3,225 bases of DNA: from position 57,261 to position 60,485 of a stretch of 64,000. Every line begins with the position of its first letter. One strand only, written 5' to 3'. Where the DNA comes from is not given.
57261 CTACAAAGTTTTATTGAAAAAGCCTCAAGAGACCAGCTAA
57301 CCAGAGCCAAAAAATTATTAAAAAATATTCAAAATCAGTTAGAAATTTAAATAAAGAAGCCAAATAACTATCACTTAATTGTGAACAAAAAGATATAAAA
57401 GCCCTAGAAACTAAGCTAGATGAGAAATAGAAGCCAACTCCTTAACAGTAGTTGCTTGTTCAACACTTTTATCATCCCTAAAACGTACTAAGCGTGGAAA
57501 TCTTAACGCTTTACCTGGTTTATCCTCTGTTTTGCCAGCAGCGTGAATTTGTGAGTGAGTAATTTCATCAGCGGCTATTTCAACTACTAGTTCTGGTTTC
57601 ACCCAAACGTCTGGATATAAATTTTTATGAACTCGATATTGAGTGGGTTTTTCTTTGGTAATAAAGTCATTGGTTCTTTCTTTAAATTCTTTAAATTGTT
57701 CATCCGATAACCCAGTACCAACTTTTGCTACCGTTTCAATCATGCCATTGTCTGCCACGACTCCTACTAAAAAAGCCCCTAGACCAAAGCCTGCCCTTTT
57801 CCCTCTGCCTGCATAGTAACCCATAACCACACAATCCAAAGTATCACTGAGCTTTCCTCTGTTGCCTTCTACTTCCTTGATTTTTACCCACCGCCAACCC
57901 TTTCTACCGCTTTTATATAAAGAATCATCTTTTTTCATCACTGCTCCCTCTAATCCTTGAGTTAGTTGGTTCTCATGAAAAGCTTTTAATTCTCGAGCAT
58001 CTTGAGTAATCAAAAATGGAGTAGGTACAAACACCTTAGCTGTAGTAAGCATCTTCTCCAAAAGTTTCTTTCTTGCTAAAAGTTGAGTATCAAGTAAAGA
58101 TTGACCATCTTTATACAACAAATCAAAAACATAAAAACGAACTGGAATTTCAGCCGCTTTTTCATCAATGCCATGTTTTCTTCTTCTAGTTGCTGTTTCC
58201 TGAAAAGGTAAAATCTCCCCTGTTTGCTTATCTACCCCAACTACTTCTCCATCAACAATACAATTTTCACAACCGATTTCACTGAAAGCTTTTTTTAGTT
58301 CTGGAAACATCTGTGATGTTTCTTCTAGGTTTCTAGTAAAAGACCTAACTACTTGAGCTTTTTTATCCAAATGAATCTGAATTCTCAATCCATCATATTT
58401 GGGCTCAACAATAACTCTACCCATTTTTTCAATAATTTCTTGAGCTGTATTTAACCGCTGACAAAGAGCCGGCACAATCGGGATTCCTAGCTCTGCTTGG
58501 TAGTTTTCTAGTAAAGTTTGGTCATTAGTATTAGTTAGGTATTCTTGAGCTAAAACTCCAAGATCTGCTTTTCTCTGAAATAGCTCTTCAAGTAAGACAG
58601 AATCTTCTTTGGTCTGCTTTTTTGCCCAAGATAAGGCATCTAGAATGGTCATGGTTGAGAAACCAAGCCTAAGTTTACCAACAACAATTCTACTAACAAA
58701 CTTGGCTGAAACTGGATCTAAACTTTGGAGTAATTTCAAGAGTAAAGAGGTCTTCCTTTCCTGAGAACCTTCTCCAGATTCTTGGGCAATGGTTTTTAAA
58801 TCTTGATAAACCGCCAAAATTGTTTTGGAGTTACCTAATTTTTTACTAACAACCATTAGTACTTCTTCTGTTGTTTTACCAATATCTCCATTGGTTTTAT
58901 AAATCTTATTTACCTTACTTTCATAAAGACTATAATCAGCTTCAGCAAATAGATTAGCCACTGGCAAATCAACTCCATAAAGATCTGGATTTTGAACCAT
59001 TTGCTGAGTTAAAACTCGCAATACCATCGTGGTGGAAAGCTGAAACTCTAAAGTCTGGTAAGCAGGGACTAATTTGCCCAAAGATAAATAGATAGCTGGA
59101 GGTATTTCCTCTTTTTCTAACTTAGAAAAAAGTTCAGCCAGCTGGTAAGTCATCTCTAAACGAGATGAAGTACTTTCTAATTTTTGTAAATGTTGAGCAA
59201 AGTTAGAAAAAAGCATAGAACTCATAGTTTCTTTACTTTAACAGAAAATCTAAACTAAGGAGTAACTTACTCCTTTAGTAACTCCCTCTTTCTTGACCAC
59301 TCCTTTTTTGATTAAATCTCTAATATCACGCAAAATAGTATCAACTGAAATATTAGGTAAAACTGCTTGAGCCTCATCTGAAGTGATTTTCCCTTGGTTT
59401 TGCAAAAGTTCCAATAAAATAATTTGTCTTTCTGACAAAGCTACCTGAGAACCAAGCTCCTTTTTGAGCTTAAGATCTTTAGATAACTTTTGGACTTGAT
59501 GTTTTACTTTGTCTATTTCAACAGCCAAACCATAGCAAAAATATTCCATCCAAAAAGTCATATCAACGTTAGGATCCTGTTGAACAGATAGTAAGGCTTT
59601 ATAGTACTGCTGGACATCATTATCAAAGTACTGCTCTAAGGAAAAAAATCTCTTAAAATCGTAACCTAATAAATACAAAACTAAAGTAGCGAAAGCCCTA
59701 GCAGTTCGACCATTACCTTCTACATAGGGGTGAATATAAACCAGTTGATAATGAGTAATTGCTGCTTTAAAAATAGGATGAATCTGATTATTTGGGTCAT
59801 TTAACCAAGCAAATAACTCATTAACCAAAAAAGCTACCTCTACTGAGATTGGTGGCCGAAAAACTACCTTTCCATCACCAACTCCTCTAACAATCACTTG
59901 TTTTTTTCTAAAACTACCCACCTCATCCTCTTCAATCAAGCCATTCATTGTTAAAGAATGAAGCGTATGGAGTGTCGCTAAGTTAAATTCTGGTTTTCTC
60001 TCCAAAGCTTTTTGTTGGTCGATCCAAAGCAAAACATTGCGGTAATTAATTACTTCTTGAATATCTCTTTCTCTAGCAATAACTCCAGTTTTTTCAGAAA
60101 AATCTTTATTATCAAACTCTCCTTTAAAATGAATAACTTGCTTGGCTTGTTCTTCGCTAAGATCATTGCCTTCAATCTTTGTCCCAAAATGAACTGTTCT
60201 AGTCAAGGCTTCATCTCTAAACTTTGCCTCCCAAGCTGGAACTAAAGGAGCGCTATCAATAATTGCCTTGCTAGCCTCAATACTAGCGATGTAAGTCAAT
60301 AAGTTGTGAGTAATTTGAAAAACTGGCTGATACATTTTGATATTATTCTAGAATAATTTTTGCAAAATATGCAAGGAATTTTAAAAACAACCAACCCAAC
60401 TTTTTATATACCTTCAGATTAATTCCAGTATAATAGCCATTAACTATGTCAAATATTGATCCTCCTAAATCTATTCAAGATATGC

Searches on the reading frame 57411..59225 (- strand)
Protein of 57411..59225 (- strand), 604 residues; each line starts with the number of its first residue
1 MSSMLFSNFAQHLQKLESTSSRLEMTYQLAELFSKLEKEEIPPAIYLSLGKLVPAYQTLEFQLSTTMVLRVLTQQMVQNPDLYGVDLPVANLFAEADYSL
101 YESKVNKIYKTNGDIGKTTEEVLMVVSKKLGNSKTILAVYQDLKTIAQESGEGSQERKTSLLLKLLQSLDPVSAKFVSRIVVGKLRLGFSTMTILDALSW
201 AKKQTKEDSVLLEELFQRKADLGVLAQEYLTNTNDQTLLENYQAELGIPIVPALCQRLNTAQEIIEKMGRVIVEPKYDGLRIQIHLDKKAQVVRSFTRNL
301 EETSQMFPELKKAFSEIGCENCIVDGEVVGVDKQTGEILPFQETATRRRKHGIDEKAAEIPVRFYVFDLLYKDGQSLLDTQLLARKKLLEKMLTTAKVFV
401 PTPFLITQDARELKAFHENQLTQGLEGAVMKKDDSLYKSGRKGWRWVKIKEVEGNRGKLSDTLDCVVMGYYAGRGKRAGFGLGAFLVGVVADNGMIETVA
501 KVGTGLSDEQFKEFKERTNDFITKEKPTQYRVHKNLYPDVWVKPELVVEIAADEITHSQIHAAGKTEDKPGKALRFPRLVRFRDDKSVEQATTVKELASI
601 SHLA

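Call 81: search_protein_families(library=pfam, proteins=[window:57411-59225:-], max_evalue=0.0001)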
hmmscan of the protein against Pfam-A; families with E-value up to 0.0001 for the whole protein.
window:57411-59225:- (604 aa): 4 families
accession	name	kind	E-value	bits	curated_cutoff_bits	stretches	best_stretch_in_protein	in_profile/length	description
PF01068.26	DNA_ligase_A_M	-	1.7e-49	168.7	26.2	1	252-450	1-204/204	ATP dependent DNA ligase domain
PF04675.19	DNA_ligase_A_N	-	1.1e-29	104.2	24.6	1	6-199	2-174/174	DNA ligase N terminus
PF04679.21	DNA_ligase_A_C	-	6.2e-22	78.3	27.5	1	481-586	4-94/94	ATP dependent DNA ligase C terminal region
PF09414.15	RNA_ligase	-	7.2e-08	33.2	27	1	270-449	2-170/171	RNA ligase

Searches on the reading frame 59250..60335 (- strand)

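Call 81: search_protein_families(library=pfam, proteins=[window:59250-60335:-], max_evalue=0.0001)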
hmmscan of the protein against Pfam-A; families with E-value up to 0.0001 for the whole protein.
window:59250-60335:- (361 aa): 2 families
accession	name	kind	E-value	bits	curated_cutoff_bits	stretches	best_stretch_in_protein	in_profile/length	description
PF02661.23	Fic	-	3.6e-20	73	24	1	117-220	2-93/93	Fic/DOC family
PF08220.18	HTH_DeoR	-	1.7e-05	24.9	21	1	303-349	1-46/57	DeoR-like helix-turn-helix domain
